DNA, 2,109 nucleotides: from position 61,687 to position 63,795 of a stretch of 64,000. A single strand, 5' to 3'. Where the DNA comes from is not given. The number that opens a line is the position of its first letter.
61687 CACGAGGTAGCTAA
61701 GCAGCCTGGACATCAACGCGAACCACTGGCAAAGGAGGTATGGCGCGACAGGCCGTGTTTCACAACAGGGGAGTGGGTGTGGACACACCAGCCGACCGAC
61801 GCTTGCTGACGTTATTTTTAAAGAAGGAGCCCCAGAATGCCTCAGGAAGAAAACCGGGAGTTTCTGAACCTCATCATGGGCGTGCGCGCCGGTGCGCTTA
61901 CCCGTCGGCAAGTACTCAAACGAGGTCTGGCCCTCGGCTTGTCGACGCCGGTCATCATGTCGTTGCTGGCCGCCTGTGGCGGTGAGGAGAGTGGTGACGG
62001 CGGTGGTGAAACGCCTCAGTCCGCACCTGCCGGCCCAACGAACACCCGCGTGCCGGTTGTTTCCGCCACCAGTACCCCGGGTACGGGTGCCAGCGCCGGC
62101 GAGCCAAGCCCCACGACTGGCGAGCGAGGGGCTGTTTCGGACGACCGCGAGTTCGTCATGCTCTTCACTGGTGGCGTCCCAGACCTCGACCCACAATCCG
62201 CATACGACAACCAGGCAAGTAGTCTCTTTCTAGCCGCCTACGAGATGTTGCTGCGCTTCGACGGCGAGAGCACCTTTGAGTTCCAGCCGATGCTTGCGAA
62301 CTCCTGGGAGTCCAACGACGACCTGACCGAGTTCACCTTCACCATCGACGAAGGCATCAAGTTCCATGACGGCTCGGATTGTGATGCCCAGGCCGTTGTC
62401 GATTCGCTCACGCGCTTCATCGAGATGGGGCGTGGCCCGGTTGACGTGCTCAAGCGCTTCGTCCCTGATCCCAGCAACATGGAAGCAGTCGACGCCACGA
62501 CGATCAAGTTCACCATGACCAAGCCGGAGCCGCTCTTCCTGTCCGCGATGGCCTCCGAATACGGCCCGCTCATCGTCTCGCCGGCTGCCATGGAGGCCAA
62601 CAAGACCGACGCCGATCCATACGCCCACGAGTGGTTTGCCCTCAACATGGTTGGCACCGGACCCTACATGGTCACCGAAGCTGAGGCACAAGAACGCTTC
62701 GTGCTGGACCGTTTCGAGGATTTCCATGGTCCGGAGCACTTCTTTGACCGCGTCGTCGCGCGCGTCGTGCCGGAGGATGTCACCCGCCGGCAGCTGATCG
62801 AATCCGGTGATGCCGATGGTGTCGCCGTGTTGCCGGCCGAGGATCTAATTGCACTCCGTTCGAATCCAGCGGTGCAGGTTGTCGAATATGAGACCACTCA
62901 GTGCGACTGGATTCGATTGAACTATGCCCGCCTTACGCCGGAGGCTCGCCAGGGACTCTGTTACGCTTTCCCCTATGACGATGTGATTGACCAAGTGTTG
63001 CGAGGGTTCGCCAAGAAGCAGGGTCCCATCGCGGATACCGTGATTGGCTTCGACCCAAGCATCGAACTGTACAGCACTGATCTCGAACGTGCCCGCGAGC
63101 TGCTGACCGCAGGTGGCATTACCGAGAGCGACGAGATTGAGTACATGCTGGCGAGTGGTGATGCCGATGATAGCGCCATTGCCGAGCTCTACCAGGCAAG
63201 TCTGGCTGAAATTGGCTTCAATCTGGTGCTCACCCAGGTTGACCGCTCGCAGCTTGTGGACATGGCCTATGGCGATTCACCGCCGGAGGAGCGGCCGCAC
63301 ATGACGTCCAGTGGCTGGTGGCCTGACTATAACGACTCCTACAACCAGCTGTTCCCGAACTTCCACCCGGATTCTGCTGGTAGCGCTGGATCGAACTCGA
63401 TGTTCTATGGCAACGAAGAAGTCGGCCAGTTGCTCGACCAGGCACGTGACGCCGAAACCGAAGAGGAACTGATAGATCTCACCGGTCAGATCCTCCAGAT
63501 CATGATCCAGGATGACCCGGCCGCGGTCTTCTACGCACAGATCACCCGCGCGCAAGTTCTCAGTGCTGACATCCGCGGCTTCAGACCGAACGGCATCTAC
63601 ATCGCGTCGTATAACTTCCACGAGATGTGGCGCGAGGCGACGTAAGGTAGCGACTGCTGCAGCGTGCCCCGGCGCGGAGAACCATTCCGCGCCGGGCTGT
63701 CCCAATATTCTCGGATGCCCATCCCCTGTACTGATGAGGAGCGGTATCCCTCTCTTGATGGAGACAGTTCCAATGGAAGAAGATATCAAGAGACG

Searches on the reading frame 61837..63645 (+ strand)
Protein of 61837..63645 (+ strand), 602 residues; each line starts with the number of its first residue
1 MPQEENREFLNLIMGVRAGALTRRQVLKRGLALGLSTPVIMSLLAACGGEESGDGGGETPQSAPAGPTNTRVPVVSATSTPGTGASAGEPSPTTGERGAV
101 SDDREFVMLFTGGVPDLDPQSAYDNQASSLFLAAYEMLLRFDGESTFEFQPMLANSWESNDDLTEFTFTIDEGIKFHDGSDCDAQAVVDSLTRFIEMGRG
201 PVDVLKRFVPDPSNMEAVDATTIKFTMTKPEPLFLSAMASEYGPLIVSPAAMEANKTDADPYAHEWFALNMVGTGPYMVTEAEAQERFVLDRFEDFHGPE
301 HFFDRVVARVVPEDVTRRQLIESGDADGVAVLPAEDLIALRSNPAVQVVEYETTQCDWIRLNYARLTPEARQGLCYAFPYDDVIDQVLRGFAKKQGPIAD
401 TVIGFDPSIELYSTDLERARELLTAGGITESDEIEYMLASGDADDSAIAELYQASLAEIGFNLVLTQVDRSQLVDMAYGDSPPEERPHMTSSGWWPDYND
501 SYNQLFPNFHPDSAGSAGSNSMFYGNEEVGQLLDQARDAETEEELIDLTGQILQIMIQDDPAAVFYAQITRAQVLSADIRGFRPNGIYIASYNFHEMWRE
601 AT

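Call 7: search_protein_families(library=pfam, proteins=[window:61837-63645:+])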
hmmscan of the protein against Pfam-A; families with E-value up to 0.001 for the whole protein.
window:61837-63645:+ (602 aa): 1 family
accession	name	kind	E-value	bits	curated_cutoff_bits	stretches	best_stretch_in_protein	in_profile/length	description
PF00496.27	SBP_bac_5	-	3.3e-69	234.2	32.4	1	148-514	1-366/368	Bacterial extracellular solute-binding proteins, family 5 Middle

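Call 8: search_protein_families(library=ncbifam, proteins=[window:61837-63645:+])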
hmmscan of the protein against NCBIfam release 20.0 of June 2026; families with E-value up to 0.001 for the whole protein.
window:61837-63645:+ (602 aa): 12 families
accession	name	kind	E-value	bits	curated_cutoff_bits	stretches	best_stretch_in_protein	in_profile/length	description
NF011942.0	PRK15413.1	equivalog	1.2e-32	113.3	594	1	105-564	29-479/512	glutathione ABC transporter substrate-binding protein GsiB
NF045468.1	Opp5A_nikA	equivalog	2.1e-30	105.7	600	1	100-470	14-370/488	nickel ABC transporter substrate-binding protein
TIGR02294.1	nickel_nikA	equivalog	5.2e-28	97.8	393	1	112-475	14-386/501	nickel ABC transporter substrate-binding protein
NF043070.1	DppA_dipep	equivalog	3.4e-26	91.9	1005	1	132-573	58-510/535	dipeptide ABC transporter periplasmic-binding protein DppA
TIGR04028.1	SBP_KPN_01854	hypoth_equivalog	4.4e-25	88.2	468.5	1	141-430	36-333/509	TIGR04028 family ABC transporter substrate-binding protein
NF011689.0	PRK15109.1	equivalog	1.5e-21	76.7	560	1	102-582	32-523/547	ABC transporter substrate-binding protein SapA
NF045467.1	Opp4A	equivalog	9.9e-17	60.4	650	2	216-432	157-384/556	oligopeptide ABC transporter substrate-binding protein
NF047575.1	opine_bind_CntA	exception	4.1e-13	48.7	800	1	148-428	76-360/535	staphylopine-dependent metal ABC transporter substrate-binding lipoprotein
NF011684.0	PRK15104.1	equivalog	4.2e-07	29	947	0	214-550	161-493/543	oligopeptide ABC transporter substrate-binding protein OppA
NF010149.0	PRK13626.1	equivalog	2.1e-06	26.7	476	1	114-314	130-307/552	HTH-type transcriptional regulator SgrR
NF007287.0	PRK09755.1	equivalog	1.5e-05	24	1098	1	116-193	45-120/535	ABC transporter substrate-binding protein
NF043077.1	MMSYN1_0169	equivalog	4e-05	22.3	650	0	128-178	62-110/896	oligopeptide ABC transporter substrate-binding protein OppA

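Call 37: find_encoding_contigs(protein=window:61837-63645:+, flank=10000, max_places=6)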
Protein window:61837-63645:+ (602 aa): 1 contig read that carries it; 1 place shown.
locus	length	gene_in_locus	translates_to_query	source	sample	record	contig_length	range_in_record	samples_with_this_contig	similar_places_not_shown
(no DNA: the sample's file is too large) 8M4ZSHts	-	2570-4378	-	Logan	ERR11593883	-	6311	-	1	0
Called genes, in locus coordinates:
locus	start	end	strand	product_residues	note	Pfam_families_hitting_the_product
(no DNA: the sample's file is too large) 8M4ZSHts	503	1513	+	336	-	PF19300:BPD_transp_1_N, PF00528:BPD_transp_1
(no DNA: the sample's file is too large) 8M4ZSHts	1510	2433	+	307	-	PF12911:OppC_N (weak), PF00528:BPD_transp_1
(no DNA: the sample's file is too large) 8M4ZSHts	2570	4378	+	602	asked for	PF00496:SBP_bac_5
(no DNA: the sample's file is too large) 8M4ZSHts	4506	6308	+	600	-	PF00496:SBP_bac_5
